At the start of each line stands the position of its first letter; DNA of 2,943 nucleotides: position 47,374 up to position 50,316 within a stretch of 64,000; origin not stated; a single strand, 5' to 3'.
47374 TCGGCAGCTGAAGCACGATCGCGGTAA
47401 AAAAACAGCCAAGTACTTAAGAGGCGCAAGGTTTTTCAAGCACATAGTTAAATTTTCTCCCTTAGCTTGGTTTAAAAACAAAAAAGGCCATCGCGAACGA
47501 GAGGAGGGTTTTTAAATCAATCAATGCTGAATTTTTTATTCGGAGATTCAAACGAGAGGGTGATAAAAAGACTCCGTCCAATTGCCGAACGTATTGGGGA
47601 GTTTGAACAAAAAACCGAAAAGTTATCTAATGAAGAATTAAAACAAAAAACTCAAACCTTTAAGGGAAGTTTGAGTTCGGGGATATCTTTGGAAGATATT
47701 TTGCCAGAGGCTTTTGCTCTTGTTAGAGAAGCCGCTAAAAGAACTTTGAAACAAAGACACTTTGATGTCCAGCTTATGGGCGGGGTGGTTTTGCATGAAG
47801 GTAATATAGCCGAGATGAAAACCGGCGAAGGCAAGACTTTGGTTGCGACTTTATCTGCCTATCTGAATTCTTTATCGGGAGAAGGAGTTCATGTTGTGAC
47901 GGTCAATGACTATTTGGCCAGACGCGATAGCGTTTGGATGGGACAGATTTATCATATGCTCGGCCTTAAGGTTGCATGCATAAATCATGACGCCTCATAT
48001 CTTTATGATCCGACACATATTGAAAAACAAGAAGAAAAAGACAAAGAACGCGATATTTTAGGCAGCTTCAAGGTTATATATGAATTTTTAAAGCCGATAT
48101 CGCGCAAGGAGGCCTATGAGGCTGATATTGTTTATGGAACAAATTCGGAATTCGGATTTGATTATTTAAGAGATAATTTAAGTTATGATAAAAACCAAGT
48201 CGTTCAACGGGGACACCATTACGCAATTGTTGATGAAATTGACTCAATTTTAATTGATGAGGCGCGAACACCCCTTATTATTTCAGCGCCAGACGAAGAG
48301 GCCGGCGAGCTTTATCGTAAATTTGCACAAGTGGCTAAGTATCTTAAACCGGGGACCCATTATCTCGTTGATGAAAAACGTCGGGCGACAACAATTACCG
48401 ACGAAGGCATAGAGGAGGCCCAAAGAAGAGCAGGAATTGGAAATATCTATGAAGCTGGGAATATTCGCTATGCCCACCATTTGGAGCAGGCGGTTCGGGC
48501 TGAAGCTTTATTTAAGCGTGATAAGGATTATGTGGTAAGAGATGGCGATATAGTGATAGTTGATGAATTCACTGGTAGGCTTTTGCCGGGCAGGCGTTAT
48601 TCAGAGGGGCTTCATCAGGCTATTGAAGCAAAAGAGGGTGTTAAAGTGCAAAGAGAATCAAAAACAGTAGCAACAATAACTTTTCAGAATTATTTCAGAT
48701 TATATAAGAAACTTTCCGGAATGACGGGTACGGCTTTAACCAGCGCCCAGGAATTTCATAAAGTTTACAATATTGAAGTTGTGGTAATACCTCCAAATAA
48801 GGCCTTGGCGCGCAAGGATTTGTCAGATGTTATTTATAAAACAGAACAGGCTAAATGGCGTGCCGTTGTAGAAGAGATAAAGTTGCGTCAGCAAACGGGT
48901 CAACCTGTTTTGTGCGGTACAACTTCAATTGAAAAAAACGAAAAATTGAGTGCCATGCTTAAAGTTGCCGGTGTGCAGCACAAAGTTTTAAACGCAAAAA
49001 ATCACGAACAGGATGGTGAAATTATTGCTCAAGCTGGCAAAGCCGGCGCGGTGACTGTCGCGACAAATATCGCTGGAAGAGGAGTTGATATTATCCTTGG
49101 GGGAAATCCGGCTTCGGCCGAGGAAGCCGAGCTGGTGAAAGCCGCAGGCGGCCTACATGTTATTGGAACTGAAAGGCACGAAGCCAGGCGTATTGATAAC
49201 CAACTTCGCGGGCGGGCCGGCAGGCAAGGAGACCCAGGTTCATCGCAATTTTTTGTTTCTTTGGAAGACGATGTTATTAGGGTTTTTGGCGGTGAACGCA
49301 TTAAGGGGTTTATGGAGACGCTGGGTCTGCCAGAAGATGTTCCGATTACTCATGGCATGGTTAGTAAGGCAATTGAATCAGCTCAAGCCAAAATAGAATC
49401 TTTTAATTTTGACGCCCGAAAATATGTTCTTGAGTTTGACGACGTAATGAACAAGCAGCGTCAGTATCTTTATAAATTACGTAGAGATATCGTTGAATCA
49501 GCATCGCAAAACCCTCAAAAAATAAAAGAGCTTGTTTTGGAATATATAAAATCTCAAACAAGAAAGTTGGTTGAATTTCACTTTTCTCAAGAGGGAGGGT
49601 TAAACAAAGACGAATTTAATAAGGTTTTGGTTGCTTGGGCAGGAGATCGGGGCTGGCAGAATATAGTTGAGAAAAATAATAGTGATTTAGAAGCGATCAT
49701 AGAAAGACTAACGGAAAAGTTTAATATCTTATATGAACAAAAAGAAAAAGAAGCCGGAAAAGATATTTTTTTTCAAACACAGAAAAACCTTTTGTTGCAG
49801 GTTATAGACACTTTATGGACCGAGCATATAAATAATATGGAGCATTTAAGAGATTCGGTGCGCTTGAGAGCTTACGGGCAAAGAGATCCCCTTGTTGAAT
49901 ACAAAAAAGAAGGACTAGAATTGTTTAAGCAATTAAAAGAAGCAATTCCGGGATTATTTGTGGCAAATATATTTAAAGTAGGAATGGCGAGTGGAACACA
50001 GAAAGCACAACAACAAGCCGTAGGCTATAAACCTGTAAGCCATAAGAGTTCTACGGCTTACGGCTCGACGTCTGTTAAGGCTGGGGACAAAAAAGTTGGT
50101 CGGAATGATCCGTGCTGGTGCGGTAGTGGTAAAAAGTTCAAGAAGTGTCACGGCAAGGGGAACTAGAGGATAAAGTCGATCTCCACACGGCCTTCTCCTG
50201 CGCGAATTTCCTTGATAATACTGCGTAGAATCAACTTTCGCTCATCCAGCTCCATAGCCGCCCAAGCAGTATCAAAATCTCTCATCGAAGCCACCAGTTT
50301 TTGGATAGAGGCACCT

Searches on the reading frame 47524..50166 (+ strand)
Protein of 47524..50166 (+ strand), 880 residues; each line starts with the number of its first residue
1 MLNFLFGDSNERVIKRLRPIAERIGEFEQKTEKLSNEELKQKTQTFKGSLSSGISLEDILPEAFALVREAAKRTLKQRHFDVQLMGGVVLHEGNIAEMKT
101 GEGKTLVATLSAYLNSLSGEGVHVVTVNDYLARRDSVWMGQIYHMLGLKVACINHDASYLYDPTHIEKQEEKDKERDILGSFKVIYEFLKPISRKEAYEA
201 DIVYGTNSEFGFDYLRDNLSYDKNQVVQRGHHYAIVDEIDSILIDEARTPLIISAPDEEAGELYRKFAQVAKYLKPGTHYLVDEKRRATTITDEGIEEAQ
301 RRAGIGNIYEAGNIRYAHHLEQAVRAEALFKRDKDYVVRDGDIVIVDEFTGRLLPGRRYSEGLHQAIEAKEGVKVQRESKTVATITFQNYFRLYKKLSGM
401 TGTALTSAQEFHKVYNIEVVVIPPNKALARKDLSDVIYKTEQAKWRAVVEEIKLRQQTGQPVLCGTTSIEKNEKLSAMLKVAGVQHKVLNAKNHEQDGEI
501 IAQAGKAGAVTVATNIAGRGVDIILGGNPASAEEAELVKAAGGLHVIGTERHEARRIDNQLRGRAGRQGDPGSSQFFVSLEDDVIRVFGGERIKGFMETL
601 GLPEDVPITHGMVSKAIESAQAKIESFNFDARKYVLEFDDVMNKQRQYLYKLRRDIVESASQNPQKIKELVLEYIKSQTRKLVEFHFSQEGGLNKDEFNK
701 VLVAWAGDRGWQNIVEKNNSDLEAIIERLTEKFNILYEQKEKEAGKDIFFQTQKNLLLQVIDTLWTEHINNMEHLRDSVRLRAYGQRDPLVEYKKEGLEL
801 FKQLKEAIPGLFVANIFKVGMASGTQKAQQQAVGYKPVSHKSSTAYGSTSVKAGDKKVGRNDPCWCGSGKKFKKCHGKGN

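Call 35: search_protein_families(library=pfam, proteins=[window:47524-50166:+], max_evalue=0.05)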
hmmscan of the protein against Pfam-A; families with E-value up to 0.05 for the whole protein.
window:47524-50166:+ (880 aa): 7 families
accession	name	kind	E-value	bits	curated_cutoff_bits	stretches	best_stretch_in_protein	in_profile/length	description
PF07517.20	SecA_DEAD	-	2.1e-124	415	24.6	1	5-411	4-289/290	SecA DEAD-like domain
PF21090.3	P-loop_SecA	-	7.2e-78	261.3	27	2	428-532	2-106/205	SecA P-loop domain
PF07516.18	SecA_SW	-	1.7e-53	182.1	26.7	1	607-819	1-199/200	SecA Wing and Scaffold domain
PF01043.26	SecA_PP_bind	-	1.1e-38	132.7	23.5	1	262-368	4-110/110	SecA preprotein cross-linking domain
PF02810.21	SEC-C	-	1.8e-10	40.9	20.4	1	860-878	1-19/19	SEC-C motif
PF00271.37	Helicase_C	-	0.0031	18.2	23.5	0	444-523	2-81/110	Helicase conserved C-terminal domain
PF00270.35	DEAD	-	0.011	16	26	0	94-123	17-49/167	DEAD/DEAH box helicase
